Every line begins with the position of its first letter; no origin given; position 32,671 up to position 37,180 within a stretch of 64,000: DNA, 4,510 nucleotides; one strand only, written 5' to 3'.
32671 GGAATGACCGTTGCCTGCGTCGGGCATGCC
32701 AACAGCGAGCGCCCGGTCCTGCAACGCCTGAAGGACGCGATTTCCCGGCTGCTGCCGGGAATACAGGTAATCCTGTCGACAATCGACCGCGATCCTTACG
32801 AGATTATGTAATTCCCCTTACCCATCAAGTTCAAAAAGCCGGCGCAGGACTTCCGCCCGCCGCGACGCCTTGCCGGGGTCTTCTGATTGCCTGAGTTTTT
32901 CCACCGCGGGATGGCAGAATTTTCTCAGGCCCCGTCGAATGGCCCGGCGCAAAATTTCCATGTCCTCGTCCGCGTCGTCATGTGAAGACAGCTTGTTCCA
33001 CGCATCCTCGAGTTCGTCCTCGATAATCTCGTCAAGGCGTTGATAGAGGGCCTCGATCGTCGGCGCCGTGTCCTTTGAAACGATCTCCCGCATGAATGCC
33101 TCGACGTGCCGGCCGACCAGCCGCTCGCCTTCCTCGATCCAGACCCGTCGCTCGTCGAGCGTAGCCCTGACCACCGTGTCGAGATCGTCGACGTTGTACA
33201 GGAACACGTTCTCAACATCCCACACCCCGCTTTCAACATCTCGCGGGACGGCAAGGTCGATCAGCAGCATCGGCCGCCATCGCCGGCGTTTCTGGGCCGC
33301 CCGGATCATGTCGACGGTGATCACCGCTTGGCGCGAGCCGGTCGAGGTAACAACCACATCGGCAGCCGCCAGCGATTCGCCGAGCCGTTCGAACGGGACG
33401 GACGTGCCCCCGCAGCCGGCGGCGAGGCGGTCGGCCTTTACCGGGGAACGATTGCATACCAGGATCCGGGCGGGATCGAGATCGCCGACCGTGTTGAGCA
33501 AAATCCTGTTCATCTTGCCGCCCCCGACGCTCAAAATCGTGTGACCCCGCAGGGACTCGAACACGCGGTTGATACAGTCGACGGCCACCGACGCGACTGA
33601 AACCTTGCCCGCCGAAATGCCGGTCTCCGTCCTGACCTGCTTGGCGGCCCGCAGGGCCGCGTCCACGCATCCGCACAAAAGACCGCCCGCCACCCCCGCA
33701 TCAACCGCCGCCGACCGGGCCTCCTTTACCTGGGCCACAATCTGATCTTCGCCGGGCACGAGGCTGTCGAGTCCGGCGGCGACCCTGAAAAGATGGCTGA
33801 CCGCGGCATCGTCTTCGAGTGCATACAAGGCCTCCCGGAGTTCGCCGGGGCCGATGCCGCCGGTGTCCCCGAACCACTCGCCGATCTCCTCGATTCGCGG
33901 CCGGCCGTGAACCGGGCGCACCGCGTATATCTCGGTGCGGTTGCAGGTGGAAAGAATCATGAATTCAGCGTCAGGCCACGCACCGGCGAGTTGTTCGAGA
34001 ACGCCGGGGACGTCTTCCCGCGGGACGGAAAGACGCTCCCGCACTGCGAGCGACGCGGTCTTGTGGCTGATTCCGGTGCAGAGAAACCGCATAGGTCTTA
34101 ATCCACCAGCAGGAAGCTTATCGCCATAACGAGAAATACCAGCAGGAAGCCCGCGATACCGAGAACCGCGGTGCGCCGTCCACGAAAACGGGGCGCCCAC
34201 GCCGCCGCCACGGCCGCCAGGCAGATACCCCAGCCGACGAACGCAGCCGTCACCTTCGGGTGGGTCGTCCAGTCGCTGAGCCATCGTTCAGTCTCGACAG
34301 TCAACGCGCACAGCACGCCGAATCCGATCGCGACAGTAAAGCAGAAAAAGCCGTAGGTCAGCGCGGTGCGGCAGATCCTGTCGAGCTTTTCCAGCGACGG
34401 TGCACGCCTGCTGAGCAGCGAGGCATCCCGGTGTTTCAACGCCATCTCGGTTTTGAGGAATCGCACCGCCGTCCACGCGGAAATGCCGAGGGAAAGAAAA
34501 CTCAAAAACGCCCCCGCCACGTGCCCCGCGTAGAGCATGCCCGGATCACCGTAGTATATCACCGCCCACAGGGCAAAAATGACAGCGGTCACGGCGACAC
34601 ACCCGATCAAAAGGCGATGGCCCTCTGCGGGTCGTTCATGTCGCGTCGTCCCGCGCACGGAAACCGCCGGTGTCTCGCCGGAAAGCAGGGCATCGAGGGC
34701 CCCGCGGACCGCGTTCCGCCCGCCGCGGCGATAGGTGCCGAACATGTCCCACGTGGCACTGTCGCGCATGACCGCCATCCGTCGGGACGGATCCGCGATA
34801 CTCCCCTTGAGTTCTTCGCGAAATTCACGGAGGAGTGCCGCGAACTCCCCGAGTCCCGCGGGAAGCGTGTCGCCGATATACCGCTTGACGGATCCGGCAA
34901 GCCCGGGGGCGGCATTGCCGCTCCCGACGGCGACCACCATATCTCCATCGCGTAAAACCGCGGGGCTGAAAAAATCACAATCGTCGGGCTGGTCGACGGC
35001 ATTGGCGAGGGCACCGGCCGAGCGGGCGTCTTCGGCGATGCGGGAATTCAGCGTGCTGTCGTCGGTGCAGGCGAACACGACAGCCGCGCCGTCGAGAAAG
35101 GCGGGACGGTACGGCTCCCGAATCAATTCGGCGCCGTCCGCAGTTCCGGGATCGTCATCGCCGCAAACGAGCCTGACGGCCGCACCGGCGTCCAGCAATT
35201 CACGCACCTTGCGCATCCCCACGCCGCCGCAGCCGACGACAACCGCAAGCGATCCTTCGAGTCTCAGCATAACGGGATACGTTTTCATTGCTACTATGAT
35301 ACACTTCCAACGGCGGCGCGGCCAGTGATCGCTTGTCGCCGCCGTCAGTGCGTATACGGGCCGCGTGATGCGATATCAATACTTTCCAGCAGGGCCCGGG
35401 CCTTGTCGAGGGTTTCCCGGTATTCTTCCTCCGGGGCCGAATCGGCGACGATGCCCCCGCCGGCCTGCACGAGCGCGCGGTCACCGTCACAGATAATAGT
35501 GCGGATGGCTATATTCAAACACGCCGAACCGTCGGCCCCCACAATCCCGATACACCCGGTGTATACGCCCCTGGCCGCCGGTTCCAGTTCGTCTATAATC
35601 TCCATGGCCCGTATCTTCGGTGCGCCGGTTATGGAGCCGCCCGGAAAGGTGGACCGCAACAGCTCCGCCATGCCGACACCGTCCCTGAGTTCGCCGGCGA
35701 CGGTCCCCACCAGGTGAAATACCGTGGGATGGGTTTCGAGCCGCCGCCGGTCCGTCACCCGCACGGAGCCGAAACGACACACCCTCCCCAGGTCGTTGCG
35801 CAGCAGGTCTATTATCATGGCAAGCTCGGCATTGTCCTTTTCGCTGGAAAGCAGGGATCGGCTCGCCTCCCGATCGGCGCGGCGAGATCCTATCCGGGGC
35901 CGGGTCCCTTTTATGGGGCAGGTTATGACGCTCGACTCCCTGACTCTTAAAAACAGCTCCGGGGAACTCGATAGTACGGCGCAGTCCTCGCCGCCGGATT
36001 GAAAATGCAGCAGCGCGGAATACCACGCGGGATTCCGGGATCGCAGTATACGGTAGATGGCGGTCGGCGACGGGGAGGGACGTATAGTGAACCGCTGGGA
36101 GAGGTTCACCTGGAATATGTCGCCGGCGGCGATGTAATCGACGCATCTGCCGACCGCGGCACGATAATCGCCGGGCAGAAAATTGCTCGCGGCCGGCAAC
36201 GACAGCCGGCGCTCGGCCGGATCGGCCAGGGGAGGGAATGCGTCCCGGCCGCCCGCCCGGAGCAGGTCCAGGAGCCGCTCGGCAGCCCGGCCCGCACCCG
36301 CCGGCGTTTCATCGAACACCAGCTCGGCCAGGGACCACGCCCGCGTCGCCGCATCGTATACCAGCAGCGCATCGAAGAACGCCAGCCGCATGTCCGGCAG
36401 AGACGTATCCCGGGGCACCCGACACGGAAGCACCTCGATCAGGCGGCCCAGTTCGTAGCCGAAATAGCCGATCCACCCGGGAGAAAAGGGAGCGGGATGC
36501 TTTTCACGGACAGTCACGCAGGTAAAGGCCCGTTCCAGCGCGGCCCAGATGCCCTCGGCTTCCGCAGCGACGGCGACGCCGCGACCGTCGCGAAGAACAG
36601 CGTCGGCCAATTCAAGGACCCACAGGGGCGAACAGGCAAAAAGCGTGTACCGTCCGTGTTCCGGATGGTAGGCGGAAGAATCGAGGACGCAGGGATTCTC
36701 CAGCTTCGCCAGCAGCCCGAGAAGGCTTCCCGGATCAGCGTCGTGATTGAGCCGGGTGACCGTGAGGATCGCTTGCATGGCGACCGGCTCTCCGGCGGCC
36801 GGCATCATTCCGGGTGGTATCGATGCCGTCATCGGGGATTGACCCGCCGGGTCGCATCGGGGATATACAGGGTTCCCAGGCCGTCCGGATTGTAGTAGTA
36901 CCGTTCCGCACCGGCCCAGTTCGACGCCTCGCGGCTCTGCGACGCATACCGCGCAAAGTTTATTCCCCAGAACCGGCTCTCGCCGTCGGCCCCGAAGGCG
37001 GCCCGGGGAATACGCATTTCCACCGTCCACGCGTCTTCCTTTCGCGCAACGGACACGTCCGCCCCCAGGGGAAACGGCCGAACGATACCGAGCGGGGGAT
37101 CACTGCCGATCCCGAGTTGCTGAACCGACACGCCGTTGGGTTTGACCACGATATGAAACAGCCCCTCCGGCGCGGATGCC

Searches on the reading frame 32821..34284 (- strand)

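Call 43: search_protein_families(library=pfam, proteins=[window:32821-34284:-], max_evalue=0.0001)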
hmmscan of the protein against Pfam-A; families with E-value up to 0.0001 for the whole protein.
window:32821-34284:- (488 aa): 3 families
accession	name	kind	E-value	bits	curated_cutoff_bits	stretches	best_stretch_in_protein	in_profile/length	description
PF05201.20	GlutR_N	-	1.1e-42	145.9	27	1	71-221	2-151/151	Glutamyl-tRNAGlu reductase, N-terminal domain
PF01488.26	Shikimate_DH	-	4.1e-31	108.3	24.3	1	239-371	4-138/138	Shikimate / quinate 5-dehydrogenase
PF00745.25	GlutR_dimer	-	4.9e-16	59.3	22.9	1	387-486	3-99/99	Glutamyl-tRNAGlu reductase, dimerisation domain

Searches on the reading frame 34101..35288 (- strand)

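Call 43: search_protein_families(library=pfam, proteins=[window:34101-35288:-], max_evalue=0.0001)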
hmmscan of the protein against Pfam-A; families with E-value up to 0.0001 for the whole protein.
window:34101-35288:- (396 aa): 2 families
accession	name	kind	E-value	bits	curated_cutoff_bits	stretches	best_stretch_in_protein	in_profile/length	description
PF13241.12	NAD_binding_7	-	4e-26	92.1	22.1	1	6-110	1-104/104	Putative NAD(P)-binding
PF01578.25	Cytochrom_C_asm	-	3.9e-11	43.4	29.9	1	253-387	72-200/212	Cytochrome C assembly protein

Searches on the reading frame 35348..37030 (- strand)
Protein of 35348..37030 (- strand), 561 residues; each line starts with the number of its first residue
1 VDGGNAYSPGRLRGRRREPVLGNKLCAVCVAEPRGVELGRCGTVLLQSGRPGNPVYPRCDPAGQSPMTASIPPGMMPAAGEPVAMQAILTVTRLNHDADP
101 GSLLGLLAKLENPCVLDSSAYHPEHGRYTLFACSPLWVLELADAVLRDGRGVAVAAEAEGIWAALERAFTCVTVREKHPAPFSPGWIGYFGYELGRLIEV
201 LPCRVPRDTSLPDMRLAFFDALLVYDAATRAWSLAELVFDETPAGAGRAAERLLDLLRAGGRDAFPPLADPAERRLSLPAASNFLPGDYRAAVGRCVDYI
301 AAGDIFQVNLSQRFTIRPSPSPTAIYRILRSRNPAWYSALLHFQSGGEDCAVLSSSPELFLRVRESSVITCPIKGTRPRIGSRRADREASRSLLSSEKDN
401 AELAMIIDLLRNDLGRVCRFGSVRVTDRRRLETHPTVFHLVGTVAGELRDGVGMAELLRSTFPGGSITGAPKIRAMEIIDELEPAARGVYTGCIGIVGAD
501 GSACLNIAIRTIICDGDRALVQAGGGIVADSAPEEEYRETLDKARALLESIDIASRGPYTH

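Call 43: search_protein_families(library=pfam, proteins=[window:35348-37030:-], max_evalue=0.0001)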
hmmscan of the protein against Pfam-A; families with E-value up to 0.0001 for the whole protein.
window:35348-37030:- (561 aa): 2 families
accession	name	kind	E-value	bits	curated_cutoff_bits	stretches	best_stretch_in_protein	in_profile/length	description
PF00425.24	Chorismate_bind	-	1.2e-84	284.3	27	1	288-543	4-257/257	chorismate binding enzyme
PF04715.19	Anth_synt_I_N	-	3e-17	63.6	23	1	98-231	3-137/140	Anthranilate synthase component I, N terminal region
